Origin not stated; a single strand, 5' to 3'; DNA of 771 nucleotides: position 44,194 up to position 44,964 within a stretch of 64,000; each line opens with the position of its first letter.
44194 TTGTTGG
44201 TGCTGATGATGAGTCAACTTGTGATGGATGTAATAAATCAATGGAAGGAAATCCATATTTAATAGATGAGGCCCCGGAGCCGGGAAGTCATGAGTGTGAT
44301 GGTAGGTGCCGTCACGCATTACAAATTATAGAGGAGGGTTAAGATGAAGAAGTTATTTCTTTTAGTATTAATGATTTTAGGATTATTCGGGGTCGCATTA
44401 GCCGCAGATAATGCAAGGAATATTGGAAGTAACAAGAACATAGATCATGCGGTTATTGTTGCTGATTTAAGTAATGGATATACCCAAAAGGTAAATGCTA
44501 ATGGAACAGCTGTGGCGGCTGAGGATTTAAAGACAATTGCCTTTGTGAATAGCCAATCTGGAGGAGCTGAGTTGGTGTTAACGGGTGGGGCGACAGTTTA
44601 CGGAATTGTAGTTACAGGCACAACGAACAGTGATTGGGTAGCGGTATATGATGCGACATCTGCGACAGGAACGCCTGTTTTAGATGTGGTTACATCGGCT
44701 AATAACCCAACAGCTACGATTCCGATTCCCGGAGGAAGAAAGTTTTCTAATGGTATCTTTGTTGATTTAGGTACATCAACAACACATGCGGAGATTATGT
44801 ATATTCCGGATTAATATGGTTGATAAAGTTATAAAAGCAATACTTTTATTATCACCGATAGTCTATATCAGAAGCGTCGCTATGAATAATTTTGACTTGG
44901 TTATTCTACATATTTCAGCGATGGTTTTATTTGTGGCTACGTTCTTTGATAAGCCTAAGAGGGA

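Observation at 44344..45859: Sec-secreted beta-type protein and Wzy/WaaL-like polytopic membrane protein inserted between portal and scaffold genes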

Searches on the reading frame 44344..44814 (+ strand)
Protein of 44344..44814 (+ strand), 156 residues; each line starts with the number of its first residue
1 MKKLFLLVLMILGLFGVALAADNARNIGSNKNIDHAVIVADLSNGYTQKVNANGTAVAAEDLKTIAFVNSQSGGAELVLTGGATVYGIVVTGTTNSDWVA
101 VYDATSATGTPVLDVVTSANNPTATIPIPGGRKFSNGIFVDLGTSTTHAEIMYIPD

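Call 3: search_protein_families(library=pfam, proteins=[window:44344-44814:+], max_evalue=0.1)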
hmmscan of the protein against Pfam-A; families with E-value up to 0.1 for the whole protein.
window:44344-44814:+ (156 aa): 1 family
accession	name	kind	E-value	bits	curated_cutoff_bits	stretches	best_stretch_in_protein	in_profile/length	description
PF09620.15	Cas_csx3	-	0.082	13.2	21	0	57-104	8-56/78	CRISPR-associated protein (Cas_csx3)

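Call 4: search_protein_families(library=phrogs, proteins=[window:44344-44814:+], max_evalue=0.01)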
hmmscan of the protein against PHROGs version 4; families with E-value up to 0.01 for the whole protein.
window:44344-44814:+ (156 aa): 0 families

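Call 12: find_homologous_proteins(query=window:44344-44814:+, max_evalue=0.01)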
Query window:44344-44814:+ (156 aa): 2 proteins with E <= 0.01 among 360 candidates.
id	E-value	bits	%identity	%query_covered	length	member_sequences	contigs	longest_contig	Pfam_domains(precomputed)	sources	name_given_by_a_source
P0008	2.0e-92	325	100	100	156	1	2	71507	-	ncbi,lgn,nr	ncbi:MAG: hypothetical protein HY761_09980 [Candidatus Omnitrophica bacterium]|nr:hypothetical prote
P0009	4.1e-57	210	65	98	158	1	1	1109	-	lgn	-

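Call 37: find_homologous_proteins(query=A3, max_evalue=0.001)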
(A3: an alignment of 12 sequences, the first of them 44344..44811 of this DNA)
Query A3 (12 sequences) (156 aa, profile of the alignment): 7 proteins with E <= 0.001 among 8000 candidates.
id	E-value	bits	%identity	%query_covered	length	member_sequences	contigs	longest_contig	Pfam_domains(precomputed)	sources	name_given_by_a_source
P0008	5.5e-53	197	100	100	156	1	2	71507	-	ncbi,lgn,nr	ncbi:MAG: hypothetical protein HY761_09980 [Candidatus Omnitrophica bacterium]|nr:hypothetical prote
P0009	3.1e-52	195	65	98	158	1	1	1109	-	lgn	-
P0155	2.1e-43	166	31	64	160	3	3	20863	-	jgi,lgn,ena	jgi:hypothetical protein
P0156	6.3e-37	145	27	98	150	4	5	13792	-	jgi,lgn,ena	-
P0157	9.7e-35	138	31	98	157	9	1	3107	-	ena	-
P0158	2.9e-31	127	37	98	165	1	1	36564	-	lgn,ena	-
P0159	1.7e-29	121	24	69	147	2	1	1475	-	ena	-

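Call 40: find_encoding_contigs(protein=P0158, flank=10000, max_places=2)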
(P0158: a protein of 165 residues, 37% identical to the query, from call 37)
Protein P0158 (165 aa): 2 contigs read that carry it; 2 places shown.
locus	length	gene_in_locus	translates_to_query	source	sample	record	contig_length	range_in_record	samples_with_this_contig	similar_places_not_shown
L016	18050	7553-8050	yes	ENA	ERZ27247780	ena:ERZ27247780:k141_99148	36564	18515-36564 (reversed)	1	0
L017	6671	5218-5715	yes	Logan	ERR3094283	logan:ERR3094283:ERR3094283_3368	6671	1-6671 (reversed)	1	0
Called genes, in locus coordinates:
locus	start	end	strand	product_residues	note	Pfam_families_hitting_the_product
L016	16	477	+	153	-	PF16677:GP3_package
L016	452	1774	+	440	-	PF03237:Terminase_6N, PF04466:Terminase_3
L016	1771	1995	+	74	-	-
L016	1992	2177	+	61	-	-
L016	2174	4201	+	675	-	PF23899:SU10_portal (weak)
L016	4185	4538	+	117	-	-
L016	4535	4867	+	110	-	-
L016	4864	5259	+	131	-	PF01478:Peptidase_A24 (weak)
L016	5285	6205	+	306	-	-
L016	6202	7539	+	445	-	PF13252:Phage_capsid_3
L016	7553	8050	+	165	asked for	-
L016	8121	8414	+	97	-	-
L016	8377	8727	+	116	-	-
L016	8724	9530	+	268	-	-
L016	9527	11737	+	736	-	-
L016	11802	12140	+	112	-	-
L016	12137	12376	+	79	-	-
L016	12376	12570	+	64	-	-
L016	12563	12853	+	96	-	-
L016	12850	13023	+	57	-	-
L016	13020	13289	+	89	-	-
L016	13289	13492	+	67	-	-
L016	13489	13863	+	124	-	-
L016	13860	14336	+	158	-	-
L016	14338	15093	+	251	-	-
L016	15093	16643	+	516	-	-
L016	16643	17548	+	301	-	-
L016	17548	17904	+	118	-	-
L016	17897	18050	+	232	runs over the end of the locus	-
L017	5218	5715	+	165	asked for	-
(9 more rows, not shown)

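Call 41: find_encoding_contigs(protein=P0155, flank=10000, max_places=2)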
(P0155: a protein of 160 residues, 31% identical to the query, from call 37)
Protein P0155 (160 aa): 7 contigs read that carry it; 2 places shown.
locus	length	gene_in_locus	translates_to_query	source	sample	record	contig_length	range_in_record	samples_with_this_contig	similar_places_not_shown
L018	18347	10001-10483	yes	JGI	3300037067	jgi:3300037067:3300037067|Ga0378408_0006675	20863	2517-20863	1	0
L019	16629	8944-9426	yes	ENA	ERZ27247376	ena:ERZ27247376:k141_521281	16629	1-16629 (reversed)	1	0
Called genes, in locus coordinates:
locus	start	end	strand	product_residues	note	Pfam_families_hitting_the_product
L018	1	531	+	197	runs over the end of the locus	-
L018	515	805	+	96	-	-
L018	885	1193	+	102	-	-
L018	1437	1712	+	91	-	-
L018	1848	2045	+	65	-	-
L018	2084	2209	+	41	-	-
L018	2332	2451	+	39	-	-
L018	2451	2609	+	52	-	-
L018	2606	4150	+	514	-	PF17289:Terminase_6C (weak)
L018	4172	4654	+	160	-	-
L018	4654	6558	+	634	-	PF23899:SU10_portal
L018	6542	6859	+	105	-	-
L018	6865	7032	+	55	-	-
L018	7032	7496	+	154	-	-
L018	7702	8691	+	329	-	-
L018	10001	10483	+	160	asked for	-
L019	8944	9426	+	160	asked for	-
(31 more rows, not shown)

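Call 43: search_dna_similar(query=window:44344-44811:+, collection=phages, mode=protein, max_evalue=0.01, max_rows=20)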
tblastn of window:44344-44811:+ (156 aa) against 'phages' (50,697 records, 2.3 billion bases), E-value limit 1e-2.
No match.

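Call 44: predict_structure(alignment_id=A4)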
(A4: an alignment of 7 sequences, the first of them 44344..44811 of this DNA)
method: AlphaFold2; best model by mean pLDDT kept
length: 156 residues; sequences in the alignment: 7
mean_pLDDT: 77.5   pTM: 0.60
mean pLDDT of the five models: 77.5, 72.7, 63.7, 61.6, 40.1
residues with pLDDT >= 90: 59; 70-90: 45; 50-70: 36; < 50: 16
segments of 3 or more residues with pLDDT < 50: 20-35
pLDDT, mean of each block of 10 residues (from residue 1): 70 59 44 53 66 68 79 80 92 90 92 90 90 93 90 89
secondary structure, 60 per line:
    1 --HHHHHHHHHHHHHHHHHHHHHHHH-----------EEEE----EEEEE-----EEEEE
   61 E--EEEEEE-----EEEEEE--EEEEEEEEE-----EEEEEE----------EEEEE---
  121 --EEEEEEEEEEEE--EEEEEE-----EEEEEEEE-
elements in order: H3-26 E38-41 E46-50 E56-61 E64-69 E75-80 E83-91 E97-102 E113-117 E123-134 E137-142 E148-155

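Call 46: fold_search(model_id=the predicted structure, library=pdb)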
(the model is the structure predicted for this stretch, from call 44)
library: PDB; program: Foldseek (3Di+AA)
matches with E <= 10: 1775; with E <= 0.001: 12
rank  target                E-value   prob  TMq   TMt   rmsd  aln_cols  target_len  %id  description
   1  7m3r_L                4.1e-04  1.00  0.33  0.33   5.6       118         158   16  Crystallographic Structure of the Rhombohedral Crystal Form of STMV Grown from Bromide (released 2021-12-15)
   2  7ang_D                4.1e-04  0.99  0.32  0.30  12.5       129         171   12  MlghB, GDP-mannoheptose C3,5 epimerase from Campylobacter jejuni (released 2020-10-21)
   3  5ehd_J                4.3e-04  1.00  0.38  0.51   5.2       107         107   13  Crystal structure of human nucleophosmin-core in complex with cytochrome c (released 2016-11-09)
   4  8as5_E                4.6e-04  1.00  0.38  0.55   4.9       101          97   13  CryoEM structure of the human Nucleophosmin 1 core (released 2023-02-15)
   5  7a02_A                4.6e-04  1.00  0.34  0.43   5.4       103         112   14  Bacillus endospore appendages form a novel family of disulfide-linked pili (released 2021-04-28)
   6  7dou_4                5.5e-04  1.00  0.40  0.48   3.9       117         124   11  Trimeric cement protein structure of Helicobacter pylori bacteriophage KHP40 (released 2021-10-27)
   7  4n8m_A                6.3e-04  1.00  0.40  0.53   4.9       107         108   12  Structural polymorphism in the N-terminal oligomerization domain of NPM1 (released 2014-03-12)
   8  2pa7_A                7.1e-04  0.84  0.22  0.24  10.9       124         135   11  Structure of Wild-Type dTDP-4-keto-6-deoxy-D-glucose-3,4-ketoisomerase from Aneurinibacillus thermoaerophilus in compl (released 2007-04-24)
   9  3lkj_B                7.5e-04  0.90  0.26  0.29  12.2       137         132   12  Small Molecule Inhibition of the TNF Family Cyokine CD40 Ligand Through a Subunit Fracture Mechanism (released 2011-02-02)
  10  7ang_C                8.0e-04  0.95  0.26  0.25  14.2       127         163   15  MlghB, GDP-mannoheptose C3,5 epimerase from Campylobacter jejuni (released 2020-10-21)
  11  3vhr                  9.0e-04  0.97  0.28  0.16   8.9       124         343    7  Crystal Structure of capsular polysaccharide assembling protein CapF from Staphylococcus aureus in space group C2221 (released 2012-02-15)
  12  7m54_I                9.6e-04  1.00  0.34  0.35   5.4       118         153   17  Crystallographic structure of a cubic crystal form of STMV grown from bromide (released 2021-12-15)
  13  7vmf_B                1.0e-03  1.00  0.35  0.52   4.8       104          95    9  Crystal structure of Arabidopsis thaliana HDT2 (released 2022-09-21)
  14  3afg_A                1.1e-03  0.99  0.29  0.12   6.1       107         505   10  Crystal structure of ProN-Tk-SP from Thermococcus kodakaraensis (released 2010-08-04)
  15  1xb9_G                1.2e-03  1.00  0.37  0.51   4.9       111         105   10  The structure and function of Xenopus NO38-core, a histone chaperone in the nucleolus (released 2004-12-21)
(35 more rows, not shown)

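Call 61: fold_search(model_id=the predicted structure, library=viral)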
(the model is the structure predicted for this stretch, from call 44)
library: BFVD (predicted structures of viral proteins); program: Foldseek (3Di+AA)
matches with E <= 10: 1796; with E <= 0.001: 140
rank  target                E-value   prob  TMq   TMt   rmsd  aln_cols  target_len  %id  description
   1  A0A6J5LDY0            6.0e-08  1.00  0.54  0.87   1.3        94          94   20  Uncharacterized protein [uncultured Caudovirales phage]
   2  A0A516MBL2            9.2e-08  1.00  0.51  0.64   4.2       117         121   19  (no name in the UniProt tables at hand)
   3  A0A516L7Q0            1.7e-07  1.00  0.51  0.64   6.2       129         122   19  (no name in the UniProt tables at hand)
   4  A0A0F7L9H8            2.6e-07  1.00  0.52  0.77   2.2        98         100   18  Pol-like polyprotein [uncultured marine virus]
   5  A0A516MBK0            2.7e-07  1.00  0.52  0.66   2.1       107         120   21  (no name in the UniProt tables at hand)
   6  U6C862                2.7e-07  1.00  0.50  0.51   7.4       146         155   20  Uncharacterized protein [Ralstonia phage RSK1]
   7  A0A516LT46            5.4e-07  1.00  0.49  0.71   3.0       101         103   22  (no name in the UniProt tables at hand)
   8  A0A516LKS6            6.8e-07  1.00  0.53  0.67   2.3       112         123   19  (no name in the UniProt tables at hand)
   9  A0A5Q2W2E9            7.3e-07  1.00  0.52  0.83   1.6        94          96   16  (no name in the UniProt tables at hand)
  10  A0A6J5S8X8            8.2e-07  1.00  0.50  0.83   1.8        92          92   21  Uncharacterized protein [uncultured Caudovirales phage]
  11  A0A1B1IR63            8.7e-07  1.00  0.51  0.65   3.9       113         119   15  (no name in the UniProt tables at hand)
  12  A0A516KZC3            1.3e-06  1.00  0.51  0.83   2.1        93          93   25  (no name in the UniProt tables at hand)
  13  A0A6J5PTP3            1.3e-06  1.00  0.47  0.44   2.4        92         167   16  Uncharacterized protein [uncultured Caudovirales phage]
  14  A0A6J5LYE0            1.8e-06  1.00  0.51  0.44  10.1       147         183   15  Uncharacterized protein (Fragment) [uncultured Caudovirales phage]
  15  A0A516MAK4            2.2e-06  1.00  0.49  0.59   2.8       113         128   25  (no name in the UniProt tables at hand)
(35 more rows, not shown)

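Call 67: search_protein_families(library=phrogs, proteins=[P0158, P0157], max_evalue=0.1)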
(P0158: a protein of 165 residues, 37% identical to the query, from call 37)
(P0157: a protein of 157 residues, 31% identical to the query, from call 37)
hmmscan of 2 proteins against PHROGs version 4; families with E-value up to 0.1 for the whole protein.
P0158 (165 aa): 1 family
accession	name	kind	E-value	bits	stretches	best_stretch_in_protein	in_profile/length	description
phrog_28102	-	unknown function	0.0045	18.5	1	83-163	23-98/100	-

P0157 (157 aa): 1 family
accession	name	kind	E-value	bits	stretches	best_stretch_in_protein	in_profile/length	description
phrog_28102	-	unknown function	0.00032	22.2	1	101-149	44-92/100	-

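Call 72: find_related_loci(query=A5, collection=genome_contigs, flank=8000)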
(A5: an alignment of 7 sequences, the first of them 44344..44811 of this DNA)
Query A5 (156 aa) in genome_contigs; peptide patterns used: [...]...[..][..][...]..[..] (x = any residue, [..] = any of these).
21 stretches matched a pattern, but none encodes a relative of the query by tblastn (E <= 1e-3).

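Call 91: search_protein_families(library=padloc, proteins=[window:44344-44811:+], max_evalue=0.1)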
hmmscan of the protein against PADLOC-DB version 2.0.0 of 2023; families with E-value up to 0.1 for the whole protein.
window:44344-44811:+ (156 aa): 2 families
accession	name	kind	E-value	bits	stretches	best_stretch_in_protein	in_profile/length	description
PDLC01632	Csx3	-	0.0031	15.6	1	57-104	8-56/77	"CAS-I,CAS-III; associated"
PDLC01045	Csx3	-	0.0061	13.8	1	57-125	29-93/286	Csx3-AAA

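Call 93: search_solved_structures(query=A3, max_evalue=10, show_alignments=1)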
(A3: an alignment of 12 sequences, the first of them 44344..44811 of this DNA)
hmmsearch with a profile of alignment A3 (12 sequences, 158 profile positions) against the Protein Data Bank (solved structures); distinct sequences matched with E-value up to 10: 1.
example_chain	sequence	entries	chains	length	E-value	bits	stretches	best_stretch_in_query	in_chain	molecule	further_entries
9tmp_A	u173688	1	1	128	1.3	12.5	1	1-35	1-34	Soluble cytochrome b562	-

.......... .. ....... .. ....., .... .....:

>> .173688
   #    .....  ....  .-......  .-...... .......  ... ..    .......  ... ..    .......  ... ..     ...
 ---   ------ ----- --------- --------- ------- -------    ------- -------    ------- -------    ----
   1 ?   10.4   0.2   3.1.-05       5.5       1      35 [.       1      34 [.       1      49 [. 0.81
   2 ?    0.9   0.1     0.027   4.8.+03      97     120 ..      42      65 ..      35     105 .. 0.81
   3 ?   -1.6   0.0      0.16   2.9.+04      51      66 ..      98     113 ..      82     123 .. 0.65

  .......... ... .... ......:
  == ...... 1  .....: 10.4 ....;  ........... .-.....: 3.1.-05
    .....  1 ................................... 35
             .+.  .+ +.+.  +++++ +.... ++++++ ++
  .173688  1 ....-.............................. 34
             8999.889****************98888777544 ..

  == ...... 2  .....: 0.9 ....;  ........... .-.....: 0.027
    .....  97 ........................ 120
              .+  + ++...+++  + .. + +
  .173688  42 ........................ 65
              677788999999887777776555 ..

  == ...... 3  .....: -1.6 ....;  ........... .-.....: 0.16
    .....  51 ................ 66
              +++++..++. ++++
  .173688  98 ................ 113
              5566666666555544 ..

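Call 94: search_protein_families(library=pfam, alignment_id=A3, max_evalue=1)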
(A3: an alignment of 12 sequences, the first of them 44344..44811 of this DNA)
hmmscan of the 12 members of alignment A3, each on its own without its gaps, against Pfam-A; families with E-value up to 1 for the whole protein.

A. member 1, window:44344-44811:+ (156 aa): 1 family
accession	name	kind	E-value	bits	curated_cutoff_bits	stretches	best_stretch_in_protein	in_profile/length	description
PF09620.15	Cas_csx3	-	0.082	13.2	21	1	57-104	8-56/78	CRISPR-associated protein (Cas_csx3)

B. families by the number of members that match (of 12 scanned): 5 families
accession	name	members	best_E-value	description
PF11999.13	Ice_binding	1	0.0022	Ice-binding-like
PF13953.12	PapC_C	1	0.012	PapC C-terminal domain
PF09620.15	Cas_csx3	1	0.082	CRISPR-associated protein (Cas_csx3)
PF09834.14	DUF2061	1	0.17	Predicted membrane protein (DUF2061)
PF03032.20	FSAP_sig_propep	1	0.24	Frog skin active peptide family signal and propeptide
